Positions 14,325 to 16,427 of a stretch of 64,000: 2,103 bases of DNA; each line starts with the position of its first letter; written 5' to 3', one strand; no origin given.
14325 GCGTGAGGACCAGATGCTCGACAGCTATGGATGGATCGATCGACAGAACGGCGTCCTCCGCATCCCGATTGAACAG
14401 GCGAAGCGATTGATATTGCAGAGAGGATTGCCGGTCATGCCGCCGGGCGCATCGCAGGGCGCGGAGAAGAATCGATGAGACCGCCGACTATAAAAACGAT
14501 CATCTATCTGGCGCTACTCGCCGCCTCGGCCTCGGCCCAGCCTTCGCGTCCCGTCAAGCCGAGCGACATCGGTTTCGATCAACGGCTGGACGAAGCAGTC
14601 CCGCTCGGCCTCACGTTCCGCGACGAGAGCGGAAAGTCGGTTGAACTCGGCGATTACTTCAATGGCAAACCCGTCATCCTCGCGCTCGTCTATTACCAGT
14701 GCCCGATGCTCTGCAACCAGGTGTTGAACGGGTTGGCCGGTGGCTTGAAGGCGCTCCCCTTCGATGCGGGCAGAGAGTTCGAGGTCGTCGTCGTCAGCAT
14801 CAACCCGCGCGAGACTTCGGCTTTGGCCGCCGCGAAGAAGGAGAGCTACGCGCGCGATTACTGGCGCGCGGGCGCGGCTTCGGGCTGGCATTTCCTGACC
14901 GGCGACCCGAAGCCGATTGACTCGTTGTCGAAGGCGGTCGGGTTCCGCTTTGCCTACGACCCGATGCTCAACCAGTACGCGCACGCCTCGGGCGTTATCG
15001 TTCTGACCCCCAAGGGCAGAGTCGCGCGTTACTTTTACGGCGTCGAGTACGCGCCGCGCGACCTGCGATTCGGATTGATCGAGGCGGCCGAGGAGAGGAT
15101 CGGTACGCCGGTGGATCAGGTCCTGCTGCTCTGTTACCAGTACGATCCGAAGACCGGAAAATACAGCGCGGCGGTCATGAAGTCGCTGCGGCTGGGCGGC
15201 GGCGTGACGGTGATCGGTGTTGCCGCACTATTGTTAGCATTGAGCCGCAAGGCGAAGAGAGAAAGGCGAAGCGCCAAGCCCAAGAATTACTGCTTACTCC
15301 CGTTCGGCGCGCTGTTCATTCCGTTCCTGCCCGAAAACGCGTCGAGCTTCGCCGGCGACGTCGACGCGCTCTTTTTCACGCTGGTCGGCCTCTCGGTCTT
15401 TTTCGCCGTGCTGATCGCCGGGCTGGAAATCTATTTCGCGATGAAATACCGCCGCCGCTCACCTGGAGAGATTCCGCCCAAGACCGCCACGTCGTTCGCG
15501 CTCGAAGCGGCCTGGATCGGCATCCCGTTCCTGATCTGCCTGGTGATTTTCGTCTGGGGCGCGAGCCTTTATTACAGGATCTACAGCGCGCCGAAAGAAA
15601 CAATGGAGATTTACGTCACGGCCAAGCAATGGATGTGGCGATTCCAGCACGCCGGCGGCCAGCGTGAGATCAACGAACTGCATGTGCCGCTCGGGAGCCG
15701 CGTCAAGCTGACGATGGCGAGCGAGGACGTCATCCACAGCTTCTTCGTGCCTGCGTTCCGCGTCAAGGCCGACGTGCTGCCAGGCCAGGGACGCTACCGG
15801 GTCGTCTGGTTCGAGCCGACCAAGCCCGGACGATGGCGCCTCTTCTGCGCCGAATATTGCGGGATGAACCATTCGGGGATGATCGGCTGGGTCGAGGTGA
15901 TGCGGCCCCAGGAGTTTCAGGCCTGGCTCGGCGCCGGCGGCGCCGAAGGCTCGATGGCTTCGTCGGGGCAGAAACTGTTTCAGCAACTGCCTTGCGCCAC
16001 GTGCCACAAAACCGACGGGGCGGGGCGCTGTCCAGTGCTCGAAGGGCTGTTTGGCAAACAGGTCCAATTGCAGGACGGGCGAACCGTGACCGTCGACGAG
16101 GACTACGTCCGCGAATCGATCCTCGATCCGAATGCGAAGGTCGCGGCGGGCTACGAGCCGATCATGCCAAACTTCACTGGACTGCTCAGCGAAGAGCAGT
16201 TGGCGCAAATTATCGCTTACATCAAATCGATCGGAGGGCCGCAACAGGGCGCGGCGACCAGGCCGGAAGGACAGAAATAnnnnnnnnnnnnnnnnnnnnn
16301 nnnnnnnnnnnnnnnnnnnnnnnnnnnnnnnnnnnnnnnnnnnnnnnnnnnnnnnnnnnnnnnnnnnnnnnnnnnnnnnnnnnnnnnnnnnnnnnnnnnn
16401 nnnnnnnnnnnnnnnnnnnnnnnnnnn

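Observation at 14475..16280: Single ORF fusing a SCO1/SenC copper chaperone domain to cytochrome c oxidase subunit II and a cytochrome c domain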

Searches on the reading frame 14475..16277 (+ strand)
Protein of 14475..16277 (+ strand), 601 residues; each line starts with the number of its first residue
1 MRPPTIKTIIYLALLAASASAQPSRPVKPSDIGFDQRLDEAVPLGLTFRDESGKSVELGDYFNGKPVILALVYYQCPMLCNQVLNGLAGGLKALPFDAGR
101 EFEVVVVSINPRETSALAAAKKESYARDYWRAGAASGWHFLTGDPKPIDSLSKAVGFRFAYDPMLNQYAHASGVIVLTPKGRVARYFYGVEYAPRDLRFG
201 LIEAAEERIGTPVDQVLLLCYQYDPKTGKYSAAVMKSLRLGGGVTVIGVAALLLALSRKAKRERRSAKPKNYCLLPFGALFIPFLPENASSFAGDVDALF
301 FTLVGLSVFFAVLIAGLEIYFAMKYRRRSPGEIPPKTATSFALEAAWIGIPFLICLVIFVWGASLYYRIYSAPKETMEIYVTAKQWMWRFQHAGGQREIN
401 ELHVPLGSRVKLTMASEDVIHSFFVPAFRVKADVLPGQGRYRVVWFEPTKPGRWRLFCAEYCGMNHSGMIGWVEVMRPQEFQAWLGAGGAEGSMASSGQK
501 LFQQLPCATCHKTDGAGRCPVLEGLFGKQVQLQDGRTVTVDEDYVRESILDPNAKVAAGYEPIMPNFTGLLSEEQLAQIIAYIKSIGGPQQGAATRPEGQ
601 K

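Call 3: search_protein_families(library=pfam, proteins=[window:14475-16277:+], max_evalue=0.01)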
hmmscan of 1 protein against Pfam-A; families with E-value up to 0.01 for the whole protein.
window:14475-16277:+ (601 aa): 6 families
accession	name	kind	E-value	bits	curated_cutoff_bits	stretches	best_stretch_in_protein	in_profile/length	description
PF00116.26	COX2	-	1.3e-13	51.3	22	1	400-470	46-114/120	Cytochrome C oxidase subunit II, periplasmic domain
PF00034.26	Cytochrom_C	-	4.3e-09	38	21.3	1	497-586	3-89/90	Cytochrome c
PF13442.11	Cytochrome_CBB3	-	4.8e-08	33.7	27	1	495-583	3-68/68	Cytochrome C oxidase, cbb3-type, subunit III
PF02630.20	SCO1-SenC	-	1.5e-07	31.9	22.8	1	49-183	7-134/134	SCO1/SenC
PF08534.16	Redoxin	-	0.0011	19.2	26.6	1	50-192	13-137/148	Redoxin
PF13473.12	Cupredoxin_1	-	0.0032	17.9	27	1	396-461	31-94/104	Cupredoxin-like domain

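Call 4: search_protein_families(library=ncbifam, proteins=[window:14475-16277:+], max_evalue=0.01)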
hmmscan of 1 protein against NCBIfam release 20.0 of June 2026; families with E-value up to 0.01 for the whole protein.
window:14475-16277:+ (601 aa): 13 families
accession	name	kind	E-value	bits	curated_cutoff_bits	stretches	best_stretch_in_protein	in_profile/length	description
TIGR02866.1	CoxB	equivalog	5e-48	163.3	147.7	1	291-485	4-201/202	cytochrome c oxidase subunit II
NF050117.1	aa3_CtaC_Actin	exception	3e-34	118.3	250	1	286-485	27-242/244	aa3-type cytochrome oxidase subunit II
TIGR01433.1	CyoA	equivalog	2.4e-12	46.8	266.2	1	301-485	33-222/226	ubiquinol oxidase subunit II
NF007816.0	PRK10525.1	equivalog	4e-10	39.3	511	1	298-485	42-235/318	cytochrome o ubiquinol oxidase subunit II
TIGR01432.1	QOXA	equivalog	6.6e-09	35.4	240.95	1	304-429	37-169/227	cytochrome aa3 quinol oxidase subunit II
TIGR04246.1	nitrous_NosZ_Gp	equivalog_domain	2.5e-06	26.1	625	1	415-475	518-576/578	Sec-dependent nitrous-oxide reductase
NF041074.2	quin_ox_SoxA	equivalog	5e-06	26.4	110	1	409-476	86-154/154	proton pump complex quinol oxidase subunit SoxA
TIGR00782.1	ccoP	equivalog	2.6e-05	23.7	179.95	1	491-589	199-284/285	cytochrome-c oxidase, cbb3-type subunit III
TIGR02603.1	CxxCH_TIGR02603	domain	0.00019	21.4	68.15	1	495-561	3-59/134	putative heme-binding domain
TIGR04485.1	thiosulf_SoxX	equivalog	0.00036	21.2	61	1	507-585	5-77/78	sulfur oxidation c-type cytochrome SoxX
NF052460.1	L-NosZ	equivalog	0.001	17.7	700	1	416-475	419-478/480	clade III lactonase-type nitrous-oxide reductase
NF011054.0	PRK14486.1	equivalog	0.0059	16.2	447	1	495-585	215-289/294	putative bifunctional cbb3-type cytochrome c oxidase subunit II/cytochrome c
NF050122.1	bc1_QcrC_actin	exception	0.0063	15.8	200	0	493-588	39-119/253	cytochrome bc1 complex diheme cytochrome c subunit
